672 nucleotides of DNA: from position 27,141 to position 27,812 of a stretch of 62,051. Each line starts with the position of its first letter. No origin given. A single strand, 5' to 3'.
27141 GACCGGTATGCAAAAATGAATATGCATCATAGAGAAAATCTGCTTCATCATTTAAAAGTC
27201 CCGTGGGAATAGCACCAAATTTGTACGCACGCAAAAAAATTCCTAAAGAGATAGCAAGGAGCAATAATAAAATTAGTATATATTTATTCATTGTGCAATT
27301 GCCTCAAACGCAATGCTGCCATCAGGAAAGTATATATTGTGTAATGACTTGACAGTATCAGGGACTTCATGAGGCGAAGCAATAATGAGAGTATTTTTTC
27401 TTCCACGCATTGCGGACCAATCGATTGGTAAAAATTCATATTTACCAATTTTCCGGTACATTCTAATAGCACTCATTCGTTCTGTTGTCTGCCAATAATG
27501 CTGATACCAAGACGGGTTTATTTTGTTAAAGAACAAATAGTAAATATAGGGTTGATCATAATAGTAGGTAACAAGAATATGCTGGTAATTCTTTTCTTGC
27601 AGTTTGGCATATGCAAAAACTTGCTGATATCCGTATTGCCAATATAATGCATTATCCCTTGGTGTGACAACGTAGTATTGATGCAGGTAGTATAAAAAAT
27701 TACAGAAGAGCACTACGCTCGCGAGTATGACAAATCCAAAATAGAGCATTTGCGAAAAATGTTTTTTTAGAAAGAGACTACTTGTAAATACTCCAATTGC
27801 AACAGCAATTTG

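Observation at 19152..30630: Seven head-to-tail GT39/PMT-like paralogues in an unbroken 11.5-kb array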

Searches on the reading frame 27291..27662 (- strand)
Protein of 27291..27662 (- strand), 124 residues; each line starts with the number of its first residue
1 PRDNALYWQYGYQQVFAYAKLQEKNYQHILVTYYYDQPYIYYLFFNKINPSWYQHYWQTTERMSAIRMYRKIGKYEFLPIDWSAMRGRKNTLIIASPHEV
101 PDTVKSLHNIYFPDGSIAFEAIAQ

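Call 66: predict_structure(alignment_id=A4)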
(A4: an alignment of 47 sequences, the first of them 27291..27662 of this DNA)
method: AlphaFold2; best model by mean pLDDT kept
length: 124 residues; sequences in the alignment: 47
mean_pLDDT: 88.9   pTM: 0.83
mean pLDDT of the five models: 88.9, 88.3, 88.1, 87.4, 86.6
residues with pLDDT >= 90: 87; 70-90: 25; 50-70: 9; < 50: 3
segments of 3 or more residues with pLDDT < 50: 61-63
pLDDT, mean of each block of 10 residues (from residue 1): 74 96 97 93 93 75 65 93 92 97 96 94 94
secondary structure, 60 per line:
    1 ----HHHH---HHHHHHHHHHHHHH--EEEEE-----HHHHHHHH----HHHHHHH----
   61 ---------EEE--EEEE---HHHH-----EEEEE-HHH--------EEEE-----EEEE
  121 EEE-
elements in order: H5-8 H12-25 E28-32 H38-45 H50-56 E70-72 E75-78 H82-85 E91-95 E108-111 E117-123

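Call 68: fold_search(model_id=the predicted structure, library=pdb)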
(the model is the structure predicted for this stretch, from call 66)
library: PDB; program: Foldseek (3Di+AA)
matches with E <= 10: 40; with E <= 0.001: 0
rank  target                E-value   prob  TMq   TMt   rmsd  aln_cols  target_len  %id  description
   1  1y0b_D                2.2e+00  0.03  0.20  0.15   8.4       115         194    9  Crystal Structure of Xanthine Phosphoribosyltransferase from Bacillus subtilis. (released 2005-02-22)
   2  5yw5_C                2.3e+00  0.05  0.25  0.19   8.8       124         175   10  Crystal structure of Adenine phosphoribosyltransferase from Francisella tularensis in complex with adenine (released 2018-01-03)
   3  2fxv_A                3.9e+00  0.02  0.19  0.15   8.5       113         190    9  Bacillus subtilis Xanthine Phosphoribosyltransferase in Complex with Guanosine 5'-monophosphate (GMP) (released 2006-06-20)
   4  5yw2_C                4.2e+00  0.03  0.25  0.19   7.4       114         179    9  Crystal structure of Adenine phosphoribosyltransferase from Francisella tularensis. (released 2018-01-03)
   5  5itu_C                4.4e+00  0.02  0.17  0.09   4.7        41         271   20  Crystal Structure of Human NEIL1(242K) bound to duplex DNA containing THF (released 2016-07-06)
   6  3fl9_B                4.4e+00  0.01  0.18  0.16  10.5       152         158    6  Crystal structure of B. anthracis dihydrofolate reductase (DHFR) with trimethoprim (released 2009-04-28)
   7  1ebl_A                5.4e+00  0.03  0.31  0.16   9.2       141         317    8  THE 1.8 A CRYSTAL STRUCTURE AND ACTIVE SITE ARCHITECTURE OF BETA-KETOACYL-[ACYL CARRIER PROTEIN] SYNTHASE III (FABH) F (released 2000-02-11)
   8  3ozf_C                5.4e+00  0.01  0.19  0.12  10.6       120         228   11  Crystal Structure of Plasmodium falciparum Hypoxanthine-Guanine-Xanthine Phosphoribosyltransferase in complex with hyp (released 2011-09-28)
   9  8dmp_E                5.4e+00  0.01  0.17  0.09  10.4       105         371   15  Crystal structure of Legionella pneumophila macrodomain effector MavL (released 2023-07-12)
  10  3ozf_B                5.8e+00  0.01  0.21  0.13  10.4       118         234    7  Crystal Structure of Plasmodium falciparum Hypoxanthine-Guanine-Xanthine Phosphoribosyltransferase in complex with hyp (released 2011-09-28)
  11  3ix9_A                5.8e+00  0.01  0.20  0.16   9.0       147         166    7  Crystal structure of Streptococcus pneumoniae dihydrofolate reductase - Sp9 mutant (released 2010-02-02)
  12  1cjb_A                5.8e+00  0.01  0.18  0.12  10.8       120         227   12  MALARIAL PURINE PHOSPHORIBOSYLTRANSFERASE (released 1999-08-18)
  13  3o7w                  6.2e+00  0.04  0.30  0.17   5.5       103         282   11  The Crystal Structure of Human Leucine Carboxyl Methyltransferase 1 (released 2010-09-08)
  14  5itr_A                6.2e+00  0.03  0.20  0.11   4.2        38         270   13  Crystal Structure of Human NEIL1(P2G) bound to duplex DNA containing THF (released 2016-07-06)
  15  8ipw_A                6.6e+00  0.01  0.19  0.10  11.4       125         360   15  The sturecture of Legionella effector protein MavL with ADPR (released 2024-03-20)
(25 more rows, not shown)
